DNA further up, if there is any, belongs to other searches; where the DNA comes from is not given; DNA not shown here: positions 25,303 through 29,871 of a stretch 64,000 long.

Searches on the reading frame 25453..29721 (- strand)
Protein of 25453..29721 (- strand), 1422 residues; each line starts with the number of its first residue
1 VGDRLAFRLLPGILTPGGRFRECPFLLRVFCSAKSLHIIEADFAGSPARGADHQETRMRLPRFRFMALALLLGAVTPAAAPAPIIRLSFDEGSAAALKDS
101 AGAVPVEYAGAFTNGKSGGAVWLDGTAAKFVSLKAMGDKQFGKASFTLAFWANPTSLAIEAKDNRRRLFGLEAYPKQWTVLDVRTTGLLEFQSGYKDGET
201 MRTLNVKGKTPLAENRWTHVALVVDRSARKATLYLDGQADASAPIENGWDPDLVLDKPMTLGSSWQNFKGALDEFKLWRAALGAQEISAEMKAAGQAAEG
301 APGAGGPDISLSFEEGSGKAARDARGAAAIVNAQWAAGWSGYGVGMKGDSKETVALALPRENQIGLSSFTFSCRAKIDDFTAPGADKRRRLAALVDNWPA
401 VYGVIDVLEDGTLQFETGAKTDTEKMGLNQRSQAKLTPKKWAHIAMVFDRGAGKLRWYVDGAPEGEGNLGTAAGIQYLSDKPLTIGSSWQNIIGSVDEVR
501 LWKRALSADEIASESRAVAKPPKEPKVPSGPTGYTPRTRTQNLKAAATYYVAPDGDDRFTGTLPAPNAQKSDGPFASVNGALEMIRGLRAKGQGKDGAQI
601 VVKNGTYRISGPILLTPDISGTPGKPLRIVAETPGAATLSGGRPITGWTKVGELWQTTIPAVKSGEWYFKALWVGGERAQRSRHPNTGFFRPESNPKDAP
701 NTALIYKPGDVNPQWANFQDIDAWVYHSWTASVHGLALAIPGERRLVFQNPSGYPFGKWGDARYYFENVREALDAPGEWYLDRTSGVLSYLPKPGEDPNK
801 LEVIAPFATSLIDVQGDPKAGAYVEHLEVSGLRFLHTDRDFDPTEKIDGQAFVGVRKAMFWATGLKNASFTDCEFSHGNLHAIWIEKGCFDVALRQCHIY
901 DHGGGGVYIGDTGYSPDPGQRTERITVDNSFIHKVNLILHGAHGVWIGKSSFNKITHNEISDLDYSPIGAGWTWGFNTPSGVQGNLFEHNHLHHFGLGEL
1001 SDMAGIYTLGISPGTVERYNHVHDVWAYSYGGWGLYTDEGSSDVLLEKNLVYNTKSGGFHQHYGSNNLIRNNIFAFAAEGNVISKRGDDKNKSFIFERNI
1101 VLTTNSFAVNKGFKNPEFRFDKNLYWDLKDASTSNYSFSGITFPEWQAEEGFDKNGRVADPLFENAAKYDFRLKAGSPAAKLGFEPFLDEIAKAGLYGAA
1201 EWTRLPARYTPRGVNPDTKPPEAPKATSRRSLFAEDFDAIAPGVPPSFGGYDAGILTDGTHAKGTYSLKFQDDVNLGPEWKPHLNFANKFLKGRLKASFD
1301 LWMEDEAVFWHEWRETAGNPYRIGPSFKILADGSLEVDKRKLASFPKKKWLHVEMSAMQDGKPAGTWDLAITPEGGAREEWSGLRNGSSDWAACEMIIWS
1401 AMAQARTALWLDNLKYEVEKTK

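Call 51: search_protein_families(library=pfam, proteins=[window:25453-29721:-], max_evalue=0.0001)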
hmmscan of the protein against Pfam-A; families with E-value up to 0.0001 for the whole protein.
window:25453-29721:- (1422 aa): 3 families
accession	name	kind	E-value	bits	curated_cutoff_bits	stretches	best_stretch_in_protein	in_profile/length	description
PF13385.13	Laminin_G_3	-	1.6e-42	145.7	27.6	2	137-288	10-151/151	Concanavalin A-like lectin/glucanases superfamily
PF13229.12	Beta_helix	-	2.7e-13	50.3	25.9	2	894-1074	13-158/158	Right handed beta helix region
PF21231.2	GH141_M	-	1.8e-08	34.8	27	1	652-793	1-156/156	GH141 insertion domain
